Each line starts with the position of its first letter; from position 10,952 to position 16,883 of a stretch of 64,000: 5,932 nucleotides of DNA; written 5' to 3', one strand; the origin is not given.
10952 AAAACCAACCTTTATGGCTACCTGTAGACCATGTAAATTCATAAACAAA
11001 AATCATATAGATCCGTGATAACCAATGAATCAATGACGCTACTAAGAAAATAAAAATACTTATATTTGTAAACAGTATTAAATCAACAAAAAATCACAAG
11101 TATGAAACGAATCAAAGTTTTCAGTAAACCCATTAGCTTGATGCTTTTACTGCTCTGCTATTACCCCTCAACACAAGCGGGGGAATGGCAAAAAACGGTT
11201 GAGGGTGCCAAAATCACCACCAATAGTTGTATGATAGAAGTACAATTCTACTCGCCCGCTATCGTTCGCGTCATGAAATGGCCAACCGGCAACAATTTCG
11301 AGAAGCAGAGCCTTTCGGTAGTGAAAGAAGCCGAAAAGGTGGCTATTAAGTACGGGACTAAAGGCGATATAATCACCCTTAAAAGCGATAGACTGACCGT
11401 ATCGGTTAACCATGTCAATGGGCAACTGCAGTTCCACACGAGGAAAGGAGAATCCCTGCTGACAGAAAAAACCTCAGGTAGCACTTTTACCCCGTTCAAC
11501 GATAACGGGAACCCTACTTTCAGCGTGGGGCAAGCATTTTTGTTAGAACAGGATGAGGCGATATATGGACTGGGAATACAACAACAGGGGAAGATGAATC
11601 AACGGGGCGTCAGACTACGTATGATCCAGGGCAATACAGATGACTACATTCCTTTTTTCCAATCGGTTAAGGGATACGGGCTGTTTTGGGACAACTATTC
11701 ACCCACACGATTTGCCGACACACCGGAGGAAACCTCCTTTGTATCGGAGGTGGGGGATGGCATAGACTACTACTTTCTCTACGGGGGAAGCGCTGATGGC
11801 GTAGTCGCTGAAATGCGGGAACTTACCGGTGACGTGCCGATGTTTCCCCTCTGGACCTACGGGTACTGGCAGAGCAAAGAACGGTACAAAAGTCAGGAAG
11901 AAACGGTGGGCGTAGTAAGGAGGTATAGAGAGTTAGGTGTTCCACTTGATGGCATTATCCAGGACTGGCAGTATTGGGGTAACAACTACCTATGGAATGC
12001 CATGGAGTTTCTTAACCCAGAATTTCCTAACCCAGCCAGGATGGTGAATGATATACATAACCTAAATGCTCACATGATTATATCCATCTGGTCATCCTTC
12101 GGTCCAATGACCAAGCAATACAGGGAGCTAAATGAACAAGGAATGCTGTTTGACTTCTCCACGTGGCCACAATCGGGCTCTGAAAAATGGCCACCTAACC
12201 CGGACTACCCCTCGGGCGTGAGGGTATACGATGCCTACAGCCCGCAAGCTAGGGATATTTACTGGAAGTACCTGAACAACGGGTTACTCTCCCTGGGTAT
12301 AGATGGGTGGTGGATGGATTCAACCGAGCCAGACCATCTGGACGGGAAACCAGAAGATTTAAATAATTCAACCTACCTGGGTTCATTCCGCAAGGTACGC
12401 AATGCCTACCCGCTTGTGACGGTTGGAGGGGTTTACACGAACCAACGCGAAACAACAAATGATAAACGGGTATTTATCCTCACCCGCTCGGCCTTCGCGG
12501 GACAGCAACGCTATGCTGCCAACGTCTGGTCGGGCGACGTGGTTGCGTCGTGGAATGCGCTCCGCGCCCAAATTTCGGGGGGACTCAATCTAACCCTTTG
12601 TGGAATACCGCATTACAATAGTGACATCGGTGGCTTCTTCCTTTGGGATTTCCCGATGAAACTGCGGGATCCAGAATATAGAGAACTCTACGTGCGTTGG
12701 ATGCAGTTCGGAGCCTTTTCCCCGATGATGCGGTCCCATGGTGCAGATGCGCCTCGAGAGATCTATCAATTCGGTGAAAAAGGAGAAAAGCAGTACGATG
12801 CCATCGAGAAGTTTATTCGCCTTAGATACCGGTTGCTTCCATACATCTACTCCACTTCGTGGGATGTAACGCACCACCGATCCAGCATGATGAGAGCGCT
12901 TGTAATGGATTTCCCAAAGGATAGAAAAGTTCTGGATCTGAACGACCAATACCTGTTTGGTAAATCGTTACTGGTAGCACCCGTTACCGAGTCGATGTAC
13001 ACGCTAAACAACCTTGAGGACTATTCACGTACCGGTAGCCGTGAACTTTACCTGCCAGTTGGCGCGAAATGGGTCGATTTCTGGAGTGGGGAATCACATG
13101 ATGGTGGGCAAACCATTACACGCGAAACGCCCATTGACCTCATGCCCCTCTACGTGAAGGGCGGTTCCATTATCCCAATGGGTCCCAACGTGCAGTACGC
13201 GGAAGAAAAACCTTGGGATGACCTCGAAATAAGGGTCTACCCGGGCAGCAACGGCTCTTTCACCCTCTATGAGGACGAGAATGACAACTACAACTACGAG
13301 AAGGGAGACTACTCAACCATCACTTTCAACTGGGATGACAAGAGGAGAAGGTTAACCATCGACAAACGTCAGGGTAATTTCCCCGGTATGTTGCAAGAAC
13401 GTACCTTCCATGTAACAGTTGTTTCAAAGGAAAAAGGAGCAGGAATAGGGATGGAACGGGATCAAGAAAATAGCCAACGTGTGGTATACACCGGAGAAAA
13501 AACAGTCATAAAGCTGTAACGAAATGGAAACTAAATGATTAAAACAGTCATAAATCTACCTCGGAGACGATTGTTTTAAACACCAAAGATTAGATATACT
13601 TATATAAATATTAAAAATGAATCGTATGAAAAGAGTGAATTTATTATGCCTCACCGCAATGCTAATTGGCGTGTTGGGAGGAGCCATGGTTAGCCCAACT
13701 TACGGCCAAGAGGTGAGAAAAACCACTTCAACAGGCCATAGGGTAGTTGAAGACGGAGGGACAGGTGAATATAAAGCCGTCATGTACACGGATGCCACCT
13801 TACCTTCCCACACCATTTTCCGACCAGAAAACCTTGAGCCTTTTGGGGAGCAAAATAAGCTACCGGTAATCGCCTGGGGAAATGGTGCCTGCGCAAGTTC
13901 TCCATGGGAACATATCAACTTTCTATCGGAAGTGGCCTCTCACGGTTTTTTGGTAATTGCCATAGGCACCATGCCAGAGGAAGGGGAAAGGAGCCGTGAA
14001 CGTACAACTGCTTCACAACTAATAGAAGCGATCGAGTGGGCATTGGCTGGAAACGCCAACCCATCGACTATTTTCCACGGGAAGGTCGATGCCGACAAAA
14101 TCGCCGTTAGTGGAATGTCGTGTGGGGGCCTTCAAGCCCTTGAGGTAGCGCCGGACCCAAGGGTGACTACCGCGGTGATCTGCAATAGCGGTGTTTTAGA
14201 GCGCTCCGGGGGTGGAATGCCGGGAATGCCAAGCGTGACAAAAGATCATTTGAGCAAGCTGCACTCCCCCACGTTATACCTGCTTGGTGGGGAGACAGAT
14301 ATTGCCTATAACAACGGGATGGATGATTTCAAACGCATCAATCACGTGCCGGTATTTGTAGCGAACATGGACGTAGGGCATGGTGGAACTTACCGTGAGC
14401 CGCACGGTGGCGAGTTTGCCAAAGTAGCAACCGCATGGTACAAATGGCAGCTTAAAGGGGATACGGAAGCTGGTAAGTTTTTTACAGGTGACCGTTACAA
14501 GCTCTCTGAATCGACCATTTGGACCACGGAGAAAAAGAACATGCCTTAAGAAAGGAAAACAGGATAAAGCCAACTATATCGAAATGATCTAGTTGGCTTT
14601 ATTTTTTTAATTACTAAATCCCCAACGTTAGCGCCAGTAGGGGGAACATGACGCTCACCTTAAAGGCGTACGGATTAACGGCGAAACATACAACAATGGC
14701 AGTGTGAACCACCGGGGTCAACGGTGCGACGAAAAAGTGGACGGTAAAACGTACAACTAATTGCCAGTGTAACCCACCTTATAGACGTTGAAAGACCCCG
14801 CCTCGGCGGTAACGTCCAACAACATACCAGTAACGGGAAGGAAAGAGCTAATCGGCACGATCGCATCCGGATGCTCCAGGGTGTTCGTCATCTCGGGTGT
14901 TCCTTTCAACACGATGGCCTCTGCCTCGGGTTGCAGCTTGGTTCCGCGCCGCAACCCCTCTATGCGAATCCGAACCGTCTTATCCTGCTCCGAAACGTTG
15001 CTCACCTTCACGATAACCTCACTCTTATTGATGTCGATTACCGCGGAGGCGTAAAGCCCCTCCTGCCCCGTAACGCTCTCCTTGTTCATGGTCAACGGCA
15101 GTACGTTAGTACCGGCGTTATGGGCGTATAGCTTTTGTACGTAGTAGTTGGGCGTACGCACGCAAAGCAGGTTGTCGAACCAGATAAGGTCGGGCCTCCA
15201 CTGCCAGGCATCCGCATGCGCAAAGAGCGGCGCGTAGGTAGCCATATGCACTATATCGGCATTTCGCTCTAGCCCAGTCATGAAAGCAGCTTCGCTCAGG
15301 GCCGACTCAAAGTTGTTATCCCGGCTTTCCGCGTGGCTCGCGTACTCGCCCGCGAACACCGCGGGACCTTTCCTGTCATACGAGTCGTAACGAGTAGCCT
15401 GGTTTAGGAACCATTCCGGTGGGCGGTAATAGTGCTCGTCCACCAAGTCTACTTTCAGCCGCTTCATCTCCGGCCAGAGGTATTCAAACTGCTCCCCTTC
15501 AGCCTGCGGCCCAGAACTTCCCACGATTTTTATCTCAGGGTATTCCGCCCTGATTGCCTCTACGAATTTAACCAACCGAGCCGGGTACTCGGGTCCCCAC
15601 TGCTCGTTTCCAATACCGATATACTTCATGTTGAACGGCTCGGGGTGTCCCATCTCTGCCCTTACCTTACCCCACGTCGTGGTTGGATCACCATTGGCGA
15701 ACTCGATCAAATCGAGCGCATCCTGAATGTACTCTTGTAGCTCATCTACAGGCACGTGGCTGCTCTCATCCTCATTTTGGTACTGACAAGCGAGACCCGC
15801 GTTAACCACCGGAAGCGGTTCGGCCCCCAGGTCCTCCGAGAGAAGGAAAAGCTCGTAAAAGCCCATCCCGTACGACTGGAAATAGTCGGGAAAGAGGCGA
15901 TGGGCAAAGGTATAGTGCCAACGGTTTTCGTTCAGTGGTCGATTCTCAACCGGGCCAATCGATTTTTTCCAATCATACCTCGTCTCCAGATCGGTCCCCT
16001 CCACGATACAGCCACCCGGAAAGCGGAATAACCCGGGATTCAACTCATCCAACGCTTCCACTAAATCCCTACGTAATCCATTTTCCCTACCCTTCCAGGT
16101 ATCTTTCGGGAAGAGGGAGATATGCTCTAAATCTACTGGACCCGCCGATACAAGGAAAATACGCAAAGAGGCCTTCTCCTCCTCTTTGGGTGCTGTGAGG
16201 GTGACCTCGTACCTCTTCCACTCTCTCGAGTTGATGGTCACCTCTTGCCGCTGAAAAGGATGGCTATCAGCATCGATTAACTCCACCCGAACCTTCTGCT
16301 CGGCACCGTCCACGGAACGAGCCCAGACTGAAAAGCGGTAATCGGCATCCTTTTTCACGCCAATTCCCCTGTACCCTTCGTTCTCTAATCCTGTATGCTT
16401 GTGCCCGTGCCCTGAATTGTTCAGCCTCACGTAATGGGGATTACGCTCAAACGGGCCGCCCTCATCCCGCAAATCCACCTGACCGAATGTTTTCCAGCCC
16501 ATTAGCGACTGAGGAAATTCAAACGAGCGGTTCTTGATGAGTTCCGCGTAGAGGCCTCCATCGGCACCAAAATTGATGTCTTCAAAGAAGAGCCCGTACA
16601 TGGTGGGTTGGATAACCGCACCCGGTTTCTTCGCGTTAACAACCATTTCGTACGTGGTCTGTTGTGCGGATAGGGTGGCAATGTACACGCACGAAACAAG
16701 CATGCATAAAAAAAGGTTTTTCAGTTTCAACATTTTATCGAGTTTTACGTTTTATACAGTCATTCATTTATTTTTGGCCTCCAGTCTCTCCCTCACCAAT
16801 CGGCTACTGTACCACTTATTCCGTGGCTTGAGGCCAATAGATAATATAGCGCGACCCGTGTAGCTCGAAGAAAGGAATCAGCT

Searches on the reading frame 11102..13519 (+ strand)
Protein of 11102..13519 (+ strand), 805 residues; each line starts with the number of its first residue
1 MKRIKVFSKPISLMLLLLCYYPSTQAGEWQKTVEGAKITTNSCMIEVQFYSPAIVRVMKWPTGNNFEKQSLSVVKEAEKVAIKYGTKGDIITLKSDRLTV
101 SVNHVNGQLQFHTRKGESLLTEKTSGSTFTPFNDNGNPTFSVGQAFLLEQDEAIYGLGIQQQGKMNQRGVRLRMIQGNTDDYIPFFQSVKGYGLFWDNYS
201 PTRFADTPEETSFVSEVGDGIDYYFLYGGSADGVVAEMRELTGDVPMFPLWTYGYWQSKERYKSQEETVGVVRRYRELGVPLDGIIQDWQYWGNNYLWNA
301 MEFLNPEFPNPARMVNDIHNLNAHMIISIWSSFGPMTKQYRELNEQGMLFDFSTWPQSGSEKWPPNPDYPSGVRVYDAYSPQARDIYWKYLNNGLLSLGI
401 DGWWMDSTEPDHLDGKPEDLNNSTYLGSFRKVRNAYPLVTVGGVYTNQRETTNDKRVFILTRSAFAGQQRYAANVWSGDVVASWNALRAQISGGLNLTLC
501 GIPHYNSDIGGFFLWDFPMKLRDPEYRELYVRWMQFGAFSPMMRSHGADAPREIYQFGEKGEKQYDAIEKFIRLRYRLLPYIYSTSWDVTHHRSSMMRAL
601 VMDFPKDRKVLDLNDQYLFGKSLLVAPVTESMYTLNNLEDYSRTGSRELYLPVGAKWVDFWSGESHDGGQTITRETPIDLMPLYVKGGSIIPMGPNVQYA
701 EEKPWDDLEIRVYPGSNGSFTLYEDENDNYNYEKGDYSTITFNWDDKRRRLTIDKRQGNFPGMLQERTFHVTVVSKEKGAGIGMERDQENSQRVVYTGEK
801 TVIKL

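Call 46: search_protein_families(library=pfam, proteins=[window:11102-13519:+], max_evalue=0.00001)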
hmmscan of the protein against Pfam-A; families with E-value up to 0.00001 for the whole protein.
window:11102-13519:+ (805 aa): 4 families
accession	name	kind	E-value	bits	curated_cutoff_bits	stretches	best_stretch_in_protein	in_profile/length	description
PF01055.32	Glyco_hydro_31_2nd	-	3.6e-97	326.1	23.5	1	246-584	2-327/328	Glycosyl hydrolases family 31 TIM-barrel domain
PF17137.9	DUF5110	-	2.1e-26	92.2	27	1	708-775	2-70/71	Domain of unknown function (DUF5110)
PF21365.3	Glyco_hydro_31_3rd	-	4.3e-26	91.6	24.4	1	595-691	3-87/87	Glycosyl hydrolase family 31 C-terminal domain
PF13802.12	Gal_mutarotas_2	-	1.4e-19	71.5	27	1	45-204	2-183/184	Glycosyl hydrolase 31 N-terminal galactose mutarotase-like domain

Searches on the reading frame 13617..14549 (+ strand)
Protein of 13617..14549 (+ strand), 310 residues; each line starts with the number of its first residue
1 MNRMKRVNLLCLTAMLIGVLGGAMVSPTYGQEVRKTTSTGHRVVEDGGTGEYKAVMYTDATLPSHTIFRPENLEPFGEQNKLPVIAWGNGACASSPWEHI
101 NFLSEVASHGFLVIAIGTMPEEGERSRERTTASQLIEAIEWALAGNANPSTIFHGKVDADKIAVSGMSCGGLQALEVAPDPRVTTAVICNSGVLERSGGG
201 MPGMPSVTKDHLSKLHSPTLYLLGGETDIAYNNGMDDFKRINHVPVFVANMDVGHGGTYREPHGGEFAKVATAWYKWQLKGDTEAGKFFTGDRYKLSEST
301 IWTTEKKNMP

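Call 47: search_protein_families(library=pfam, proteins=[window:13617-14549:+], max_evalue=0.00001)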
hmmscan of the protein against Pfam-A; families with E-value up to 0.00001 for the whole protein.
window:13617-14549:+ (310 aa): 1 family
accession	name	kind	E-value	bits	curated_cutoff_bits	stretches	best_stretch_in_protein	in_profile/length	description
PF12740.14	PETase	-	9.2e-09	35.5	28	1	97-187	67-153/263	PET hydrolase-like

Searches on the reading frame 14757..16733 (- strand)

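Call 46: search_protein_families(library=pfam, proteins=[window:14757-16733:-], max_evalue=0.00001)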
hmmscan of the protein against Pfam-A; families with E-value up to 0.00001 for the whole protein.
window:14757-16733:- (658 aa): 3 families
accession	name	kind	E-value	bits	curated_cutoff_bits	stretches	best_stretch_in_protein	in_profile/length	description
PF22848.2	ASD1_dom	-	1.5e-61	208.4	22.2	1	228-465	3-239/239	Alpha-L-arabinofuranosidase 1 domain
PF06964.18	Alpha-L-AF_C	-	1.3e-33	117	27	1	462-635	1-153/165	Alpha-L-arabinofuranosidase C-terminal domain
PF02018.23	CBM_4_9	-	1.2e-12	48.8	25.9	1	64-194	2-131/136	Carbohydrate binding domain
